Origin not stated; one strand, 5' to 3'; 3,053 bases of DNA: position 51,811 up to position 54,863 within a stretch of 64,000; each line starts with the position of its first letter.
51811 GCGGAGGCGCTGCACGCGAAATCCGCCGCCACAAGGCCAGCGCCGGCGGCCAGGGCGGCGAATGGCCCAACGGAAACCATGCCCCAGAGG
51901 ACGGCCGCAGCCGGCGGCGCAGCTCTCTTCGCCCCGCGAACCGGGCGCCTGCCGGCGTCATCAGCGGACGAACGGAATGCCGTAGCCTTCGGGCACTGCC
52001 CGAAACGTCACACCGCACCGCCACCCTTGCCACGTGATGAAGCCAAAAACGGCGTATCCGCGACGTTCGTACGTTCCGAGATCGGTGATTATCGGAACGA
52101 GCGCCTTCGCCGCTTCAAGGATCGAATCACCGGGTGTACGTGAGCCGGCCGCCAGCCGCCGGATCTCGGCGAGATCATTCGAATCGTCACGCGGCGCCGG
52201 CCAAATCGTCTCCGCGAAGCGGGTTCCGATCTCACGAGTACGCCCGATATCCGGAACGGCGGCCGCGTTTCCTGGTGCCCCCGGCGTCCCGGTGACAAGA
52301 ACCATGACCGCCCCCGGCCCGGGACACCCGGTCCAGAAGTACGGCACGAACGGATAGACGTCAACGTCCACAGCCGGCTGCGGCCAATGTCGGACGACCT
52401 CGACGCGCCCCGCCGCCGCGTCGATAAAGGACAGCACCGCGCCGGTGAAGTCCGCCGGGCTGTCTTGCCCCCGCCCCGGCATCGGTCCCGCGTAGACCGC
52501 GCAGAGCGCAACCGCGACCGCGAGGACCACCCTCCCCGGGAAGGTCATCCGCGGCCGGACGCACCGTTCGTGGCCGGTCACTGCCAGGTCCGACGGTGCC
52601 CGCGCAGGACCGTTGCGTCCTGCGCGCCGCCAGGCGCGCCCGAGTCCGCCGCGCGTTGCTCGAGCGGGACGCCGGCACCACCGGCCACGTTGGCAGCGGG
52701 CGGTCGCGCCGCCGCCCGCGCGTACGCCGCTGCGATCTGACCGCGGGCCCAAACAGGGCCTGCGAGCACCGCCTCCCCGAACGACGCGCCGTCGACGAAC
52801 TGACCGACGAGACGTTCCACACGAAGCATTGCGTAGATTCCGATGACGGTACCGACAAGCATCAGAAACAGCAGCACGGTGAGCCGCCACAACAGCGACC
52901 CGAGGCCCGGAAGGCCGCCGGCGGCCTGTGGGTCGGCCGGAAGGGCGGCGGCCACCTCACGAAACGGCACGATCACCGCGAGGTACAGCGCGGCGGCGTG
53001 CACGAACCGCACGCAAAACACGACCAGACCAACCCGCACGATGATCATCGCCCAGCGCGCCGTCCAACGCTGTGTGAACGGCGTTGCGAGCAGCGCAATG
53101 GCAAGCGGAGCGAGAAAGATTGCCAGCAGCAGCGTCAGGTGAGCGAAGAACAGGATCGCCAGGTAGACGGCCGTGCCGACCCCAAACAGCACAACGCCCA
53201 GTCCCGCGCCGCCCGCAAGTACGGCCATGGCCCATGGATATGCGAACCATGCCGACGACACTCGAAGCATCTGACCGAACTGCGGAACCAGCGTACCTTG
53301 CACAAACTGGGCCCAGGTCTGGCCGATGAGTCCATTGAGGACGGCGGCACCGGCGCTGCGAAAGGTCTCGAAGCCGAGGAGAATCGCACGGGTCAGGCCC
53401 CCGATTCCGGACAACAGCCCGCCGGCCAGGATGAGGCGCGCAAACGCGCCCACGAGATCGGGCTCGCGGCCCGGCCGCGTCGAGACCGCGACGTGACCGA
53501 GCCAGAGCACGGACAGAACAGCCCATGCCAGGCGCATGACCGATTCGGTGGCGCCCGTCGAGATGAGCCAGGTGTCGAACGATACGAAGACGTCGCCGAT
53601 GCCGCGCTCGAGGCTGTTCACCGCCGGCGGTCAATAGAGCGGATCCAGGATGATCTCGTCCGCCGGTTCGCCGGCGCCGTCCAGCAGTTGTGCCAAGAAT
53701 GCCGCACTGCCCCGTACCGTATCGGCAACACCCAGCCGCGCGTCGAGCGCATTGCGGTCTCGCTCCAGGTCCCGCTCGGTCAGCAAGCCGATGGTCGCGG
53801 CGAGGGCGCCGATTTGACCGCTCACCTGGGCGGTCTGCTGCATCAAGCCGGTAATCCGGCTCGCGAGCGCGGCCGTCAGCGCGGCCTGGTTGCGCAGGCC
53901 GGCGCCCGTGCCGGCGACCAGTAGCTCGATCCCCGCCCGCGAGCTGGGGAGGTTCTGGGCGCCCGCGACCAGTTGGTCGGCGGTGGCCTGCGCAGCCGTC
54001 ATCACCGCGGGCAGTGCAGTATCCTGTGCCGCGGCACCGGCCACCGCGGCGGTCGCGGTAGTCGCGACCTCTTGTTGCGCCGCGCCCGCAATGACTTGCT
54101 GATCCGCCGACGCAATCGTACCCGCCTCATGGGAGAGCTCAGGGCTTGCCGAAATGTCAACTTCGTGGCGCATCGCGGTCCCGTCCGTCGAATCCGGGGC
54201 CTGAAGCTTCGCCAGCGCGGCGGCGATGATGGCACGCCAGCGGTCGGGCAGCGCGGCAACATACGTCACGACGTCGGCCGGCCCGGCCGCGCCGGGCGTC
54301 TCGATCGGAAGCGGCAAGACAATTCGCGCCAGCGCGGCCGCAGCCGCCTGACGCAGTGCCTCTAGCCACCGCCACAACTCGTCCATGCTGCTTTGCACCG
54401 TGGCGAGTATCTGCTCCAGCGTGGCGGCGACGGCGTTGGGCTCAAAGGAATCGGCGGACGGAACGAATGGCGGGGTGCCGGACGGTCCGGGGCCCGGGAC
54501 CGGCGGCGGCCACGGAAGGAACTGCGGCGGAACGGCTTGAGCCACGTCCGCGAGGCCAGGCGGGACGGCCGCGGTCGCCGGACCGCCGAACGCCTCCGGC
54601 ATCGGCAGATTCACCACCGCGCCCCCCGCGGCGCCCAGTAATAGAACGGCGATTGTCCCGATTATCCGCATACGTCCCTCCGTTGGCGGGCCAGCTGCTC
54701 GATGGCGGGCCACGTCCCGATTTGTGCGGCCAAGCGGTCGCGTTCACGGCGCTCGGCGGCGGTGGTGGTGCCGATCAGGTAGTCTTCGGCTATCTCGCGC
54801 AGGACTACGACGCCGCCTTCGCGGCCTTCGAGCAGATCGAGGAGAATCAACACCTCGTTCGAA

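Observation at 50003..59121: Minimal type IV secretion/conjugation gene set without relaxase, integrase, VirB11, VirB8 or VirB9 in the window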

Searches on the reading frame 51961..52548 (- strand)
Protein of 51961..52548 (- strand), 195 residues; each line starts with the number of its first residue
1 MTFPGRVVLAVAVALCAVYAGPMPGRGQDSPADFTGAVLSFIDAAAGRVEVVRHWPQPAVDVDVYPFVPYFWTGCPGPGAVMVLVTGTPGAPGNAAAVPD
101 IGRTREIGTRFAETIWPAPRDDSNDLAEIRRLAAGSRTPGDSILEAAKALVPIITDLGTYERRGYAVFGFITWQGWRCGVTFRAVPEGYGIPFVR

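Call 4: search_protein_families(library=pfam, proteins=[window:51961-52548:-], max_evalue=0.1)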
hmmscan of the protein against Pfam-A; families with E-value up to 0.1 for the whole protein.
window:51961-52548:- (195 aa): 0 families

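Call 10: search_protein_families(library=ncbifam, proteins=[window:51961-52548:-], max_evalue=0.01)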
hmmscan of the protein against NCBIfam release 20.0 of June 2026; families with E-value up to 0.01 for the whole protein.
window:51961-52548:- (195 aa): 0 families

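Call 31: search_solved_structures(query=A4, max_evalue=10)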
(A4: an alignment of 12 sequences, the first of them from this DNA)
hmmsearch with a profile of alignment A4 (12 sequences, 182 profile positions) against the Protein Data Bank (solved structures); distinct sequences matched with E-value up to 10: 1.
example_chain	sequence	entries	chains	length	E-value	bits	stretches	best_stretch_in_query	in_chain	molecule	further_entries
8c3w_A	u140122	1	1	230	4.1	10.1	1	79-142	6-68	dnHEM1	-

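Call 37: find_homologous_proteins(query=A4, max_evalue=0.001)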
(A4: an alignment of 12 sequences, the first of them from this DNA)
Query A4 (12 sequences) (195 aa, profile of the alignment): 164 proteins with E <= 0.001 among 8000 candidates; the best 120 are listed.
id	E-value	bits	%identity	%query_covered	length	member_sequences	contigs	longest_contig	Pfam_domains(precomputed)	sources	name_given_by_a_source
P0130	3.1e-81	289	63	81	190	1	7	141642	-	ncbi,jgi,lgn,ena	-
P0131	3.5e-79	282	55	88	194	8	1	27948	-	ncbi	-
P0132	1.7e-78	280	58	88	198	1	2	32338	-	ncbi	-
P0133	1.8e-78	280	53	98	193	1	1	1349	-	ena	-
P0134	3.0e-78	279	54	91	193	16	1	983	-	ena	-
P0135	1.6e-77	277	55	88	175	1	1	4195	-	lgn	-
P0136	2.2e-77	277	54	93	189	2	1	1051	-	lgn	-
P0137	6.6e-77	275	54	97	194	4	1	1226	-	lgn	-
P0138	7.2e-77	275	55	88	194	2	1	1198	-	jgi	jgi:hypothetical protein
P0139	7.8e-77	275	54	91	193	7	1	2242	-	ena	-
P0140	9.2e-77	275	57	94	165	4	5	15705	-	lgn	-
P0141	1.1e-76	274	54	90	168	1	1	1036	-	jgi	jgi:hypothetical protein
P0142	1.4e-76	274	50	97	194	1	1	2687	-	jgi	jgi:hypothetical protein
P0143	2.2e-76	273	54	97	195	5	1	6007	-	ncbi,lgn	-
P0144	3.0e-76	273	56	85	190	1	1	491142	-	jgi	jgi:hypothetical protein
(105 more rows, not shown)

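Call 48: predict_structure(alignment_id=A5)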
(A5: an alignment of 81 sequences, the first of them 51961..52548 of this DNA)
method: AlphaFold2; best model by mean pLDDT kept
length: 195 residues; sequences in the alignment: 81
mean_pLDDT: 70.9   pTM: 0.66
mean pLDDT of the five models: 70.9, 56.8, 56.3, 53.9, 51.8
residues with pLDDT >= 90: 9; 70-90: 110; 50-70: 48; < 50: 28
segments of 3 or more residues with pLDDT < 50: 22-35, 55-58, 74-78, 118-120
pLDDT, mean of each block of 10 residues (from residue 1): 80 86 41 58 85 56 81 52 83 67 81 65 57 58 74 85 88 77 83 49
secondary structure, 60 per line:
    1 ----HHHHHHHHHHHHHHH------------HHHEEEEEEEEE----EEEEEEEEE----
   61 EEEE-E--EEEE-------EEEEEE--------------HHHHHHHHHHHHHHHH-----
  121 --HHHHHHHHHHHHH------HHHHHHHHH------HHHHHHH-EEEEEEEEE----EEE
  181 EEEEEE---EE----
elements in order: H5-19 E35-43 E48-56 E61-64 E69-72 E80-85 H100-115 H123-135 H142-150 H157-163 E165-173 E178-186

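Call 63: fold_search(model_id=the predicted structure, library=pdb)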
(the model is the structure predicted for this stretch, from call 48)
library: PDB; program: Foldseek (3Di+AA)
matches with E <= 10: 332; with E <= 0.001: 0
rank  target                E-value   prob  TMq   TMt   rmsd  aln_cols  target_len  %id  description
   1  4efk_A                7.6e-01  0.08  0.13  0.10  13.4        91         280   16  Pantothenate synthetase in complex with N,N-DIMETHYLTHIOPHENE-3-SULFONAMIDE (released 2013-03-13)
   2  1n2g_A                1.2e+00  0.08  0.14  0.10  12.2        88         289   16  Crystal Structure of a Pantothenate Synthetase from M. tuberculosis in complex with AMPCPP (released 2003-04-22)
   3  3q10_A                1.2e+00  0.06  0.13  0.10  14.5        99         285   20  Pantoate-beta-alanine ligase from Yersinia pestis (released 2011-02-02)
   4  5xdf_A                1.3e+00  0.04  0.13  0.09  13.3       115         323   20  Homoserine dehydrogenase from Thermus thermophilus HB8 complexed with HSE (released 2017-04-26)
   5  4ef6_A                1.4e+00  0.08  0.14  0.09  11.7        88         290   16  Crystal Structure of Mycobacterium tuberculosis Pantothenate synthetase in complex with fragment 1 (released 2013-03-13)
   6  9tvu_w                1.4e+00  0.06  0.17  0.10  19.7       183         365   12  Structure of the Chlamydomonas reinhardtii chlororibosome (released 2026-02-18)
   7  4g5f_A                1.4e+00  0.06  0.14  0.10  13.2        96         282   14  Pantothenate synthetase in complex with racemate (2S)-2,3-DIHYDRO-1,4-BENZODIOXINE-2-CARBOXYLIC ACID and (2R)-2,3-DIHY (released 2013-07-17)
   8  4mun_A                1.5e+00  0.07  0.13  0.10  12.4        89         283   16  Crystal structure of pantothenate synthetase in complex with 2-(5-methoxy-2-(2-nitro-4-(trifluoromethyl)phenylsulfonyl (released 2014-08-27)
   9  7oxx_A                1.6e+00  0.10  0.17  0.22  12.5        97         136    8  CrabP2 mutant R30AK31A (released 2022-07-13)
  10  1n2j_A                1.8e+00  0.06  0.14  0.10  12.8        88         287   16  Crystal Structure of a Pantothenate Synthetase from M. tuberculosis in complex with pantoate (released 2003-04-22)
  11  4mue_A                1.8e+00  0.05  0.13  0.10  15.1       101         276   16  Crystal strcture of pantothenate synthetase in complex with 2-(5-methoxy-2-(4-(trifluoromethyl)phenylsulfonylcarbamoyl (released 2014-08-27)
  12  4muk_A                1.9e+00  0.06  0.13  0.10  12.4        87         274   16  Crystal structure of pantothenate synthetase in complex with 2-(5-methoxy-2-(4-(trifluoromethyl)benzylsulfonylcarbamoy (released 2014-08-27)
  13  3iod_A                1.9e+00  0.04  0.13  0.09  16.4       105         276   15  Crystal Structure of Mycobacterium Tuberculosis Pantothenate Synthetase at 1.75 Ang resolution in complex with 5'-deox (released 2009-12-01)
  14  4y0w_D                1.9e+00  0.01  0.12  0.12  17.5       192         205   10  YeaZ from Pseudomonas aeruginosa (released 2016-01-27)
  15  3mea_A                2.1e+00  0.08  0.11  0.13   9.7        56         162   16  Crystal structure of the SGF29 in complex with H3K4me3 (released 2010-04-28)
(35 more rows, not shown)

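Call 82: search_protein_representatives(alignment_id=A5)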
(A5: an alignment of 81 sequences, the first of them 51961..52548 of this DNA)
Query: 81 sequences, 186 profile positions. Proteins with E-value up to 0.001 (for the whole library): 23; up to 1e-10: 19; up to 1e-30: 12. The best 23 are listed.
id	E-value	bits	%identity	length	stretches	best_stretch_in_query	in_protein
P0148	1.4e-80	285.5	-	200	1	16-186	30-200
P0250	1.3e-65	236.6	-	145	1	42-186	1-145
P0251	8.3e-48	178.6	-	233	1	11-185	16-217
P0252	8.5e-44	165.5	-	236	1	28-185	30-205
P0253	8.1e-41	155.8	-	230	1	13-185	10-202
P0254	4.4e-39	150.2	-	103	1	86-186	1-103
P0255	9.5e-39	149.1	-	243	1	14-185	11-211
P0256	9.2e-37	142.6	-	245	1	22-185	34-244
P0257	2.8e-35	137.8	-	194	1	41-186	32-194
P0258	1.5e-33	132.1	-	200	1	13-186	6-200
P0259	2.3e-33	131.5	-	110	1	95-186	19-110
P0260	1.5e-31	125.6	-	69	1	119-186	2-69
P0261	9.4e-26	106.7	-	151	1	9-82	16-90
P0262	4.3e-23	98.0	-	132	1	14-82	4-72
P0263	5.1e-23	97.8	-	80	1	28-81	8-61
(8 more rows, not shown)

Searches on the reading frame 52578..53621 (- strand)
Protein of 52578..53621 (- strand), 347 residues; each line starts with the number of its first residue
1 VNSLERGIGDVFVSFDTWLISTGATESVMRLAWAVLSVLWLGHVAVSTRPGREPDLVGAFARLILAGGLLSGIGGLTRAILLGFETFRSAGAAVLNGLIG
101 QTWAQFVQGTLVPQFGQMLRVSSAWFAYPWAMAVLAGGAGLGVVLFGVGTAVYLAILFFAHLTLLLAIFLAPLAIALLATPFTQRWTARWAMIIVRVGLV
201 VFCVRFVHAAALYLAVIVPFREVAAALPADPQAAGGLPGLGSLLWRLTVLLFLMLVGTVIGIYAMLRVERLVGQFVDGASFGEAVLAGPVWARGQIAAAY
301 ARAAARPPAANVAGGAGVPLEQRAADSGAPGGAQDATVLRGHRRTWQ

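Call 4: search_protein_families(library=pfam, proteins=[window:52578-53621:-], max_evalue=0.1)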
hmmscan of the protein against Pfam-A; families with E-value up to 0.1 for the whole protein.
window:52578-53621:- (347 aa): 1 family
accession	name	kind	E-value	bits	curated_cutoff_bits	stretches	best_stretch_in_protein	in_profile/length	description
PF04610.19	TrbL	-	0.003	17.8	25.9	1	44-207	12-172/215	TrbL/VirB6 plasmid conjugal transfer protein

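Call 10: search_protein_families(library=ncbifam, proteins=[window:52578-53621:-], max_evalue=0.01)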
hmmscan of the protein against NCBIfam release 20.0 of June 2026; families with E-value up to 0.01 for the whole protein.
window:52578-53621:- (347 aa): 0 families

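Call 90: search_protein_families(library=pfam, alignment_id=A8, max_evalue=0.1)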
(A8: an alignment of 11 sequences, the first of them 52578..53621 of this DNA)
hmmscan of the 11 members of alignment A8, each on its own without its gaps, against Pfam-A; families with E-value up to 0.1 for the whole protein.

A. member 1, window:52578-53621:- (347 aa): 1 family
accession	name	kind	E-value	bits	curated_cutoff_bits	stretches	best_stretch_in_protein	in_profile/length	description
PF04610.19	TrbL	-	0.003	17.8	25.9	1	44-207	12-172/215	TrbL/VirB6 plasmid conjugal transfer protein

B. families by the number of members that match (of 11 scanned): 2 families
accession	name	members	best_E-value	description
PF04610.19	TrbL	9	3.1e-08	TrbL/VirB6 plasmid conjugal transfer protein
PF23113.1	MARCHF6_C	1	0.01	E3 ubiquitin-protein ligase MARCHF6-like, C-terminal domain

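Call 91: search_solved_structures(query=A8, max_evalue=1)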
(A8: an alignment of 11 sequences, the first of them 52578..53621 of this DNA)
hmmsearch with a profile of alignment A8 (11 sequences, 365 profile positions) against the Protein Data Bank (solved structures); distinct sequences matched with E-value up to 1: 0.

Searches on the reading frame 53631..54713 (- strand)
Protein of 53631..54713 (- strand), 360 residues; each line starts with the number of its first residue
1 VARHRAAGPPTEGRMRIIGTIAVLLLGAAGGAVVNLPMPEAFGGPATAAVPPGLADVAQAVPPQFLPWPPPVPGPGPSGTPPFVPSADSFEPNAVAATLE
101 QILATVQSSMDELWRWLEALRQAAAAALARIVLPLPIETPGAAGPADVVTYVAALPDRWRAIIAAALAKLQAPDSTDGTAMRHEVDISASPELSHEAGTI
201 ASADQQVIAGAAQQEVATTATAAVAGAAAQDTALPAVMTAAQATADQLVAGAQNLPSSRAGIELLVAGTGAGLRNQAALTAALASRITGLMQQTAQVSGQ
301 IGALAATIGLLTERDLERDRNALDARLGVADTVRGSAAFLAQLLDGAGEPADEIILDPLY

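Call 4: search_protein_families(library=pfam, proteins=[window:53631-54713:-], max_evalue=0.1)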
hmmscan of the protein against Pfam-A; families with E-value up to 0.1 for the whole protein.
window:53631-54713:- (360 aa): 0 families

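Call 10: search_protein_families(library=ncbifam, proteins=[window:53631-54713:-], max_evalue=0.01)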
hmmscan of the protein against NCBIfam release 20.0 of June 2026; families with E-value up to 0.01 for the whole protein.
window:53631-54713:- (360 aa): 0 families

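Call 85: search_solved_structures(query=A7, max_evalue=10)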
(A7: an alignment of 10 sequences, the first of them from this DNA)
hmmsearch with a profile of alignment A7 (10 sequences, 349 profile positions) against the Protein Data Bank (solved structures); distinct sequences matched with E-value up to 10: 8.
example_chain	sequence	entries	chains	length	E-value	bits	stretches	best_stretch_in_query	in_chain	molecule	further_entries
4uos_A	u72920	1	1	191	1.5e-06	31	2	79-152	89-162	DESIGNED HELICAL BUNDLE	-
9tls_A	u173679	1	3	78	0.023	17.3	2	273-299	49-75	Sc-apCC-2-KLHL20-3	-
5lm1_A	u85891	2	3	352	0.31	13.5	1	69-113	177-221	Tyrosine-protein phosphatase non-receptor type 23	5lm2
6kos_A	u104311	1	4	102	0.37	13.3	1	81-116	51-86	SUWA (Super WA20)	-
7r5n_A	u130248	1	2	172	1.7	11.1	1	260-298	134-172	Sensory box protein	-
8ek4_A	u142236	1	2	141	2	10.8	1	88-159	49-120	Ice-binding protein TIP-99a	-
9tlt_A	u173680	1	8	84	2.2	10.7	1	271-299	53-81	Sc-apCC-2-KLHL20-4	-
8w6e_A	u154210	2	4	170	8.5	8.8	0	86-189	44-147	HBC599 in complex with wFAP1.1 | wFAP1.1 structure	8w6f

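Call 86: search_protein_families(library=pfam, alignment_id=A7, max_evalue=1)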
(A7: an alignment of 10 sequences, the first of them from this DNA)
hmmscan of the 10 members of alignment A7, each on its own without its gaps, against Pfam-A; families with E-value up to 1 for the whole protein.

A. member 1, seq(360 aa): 0 families

B. families by the number of members that match (of 10 scanned): 8 families
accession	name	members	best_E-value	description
PF18629.7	DUF5629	1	0.032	Family of unknown function (DUF5629)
PF07889.17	DUF1664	1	0.078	Protein of unknown function (DUF1664)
PF15186.11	TEX13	1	0.098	Testis-expressed sequence 13 protein family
PF01594.21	AI-2E_transport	1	0.11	AI-2E family transporter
PF19962.4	EAD9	1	0.16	Effector-associated domain 9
PF18625.7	EspB_PE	1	0.17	ESX-1 secreted protein B PE domain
PF16326.10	ABC_tran_CTD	1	0.2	ABC transporter C-terminal domain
PF03955.20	Adeno_PIX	1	0.71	Adenovirus hexon-associated protein (IX)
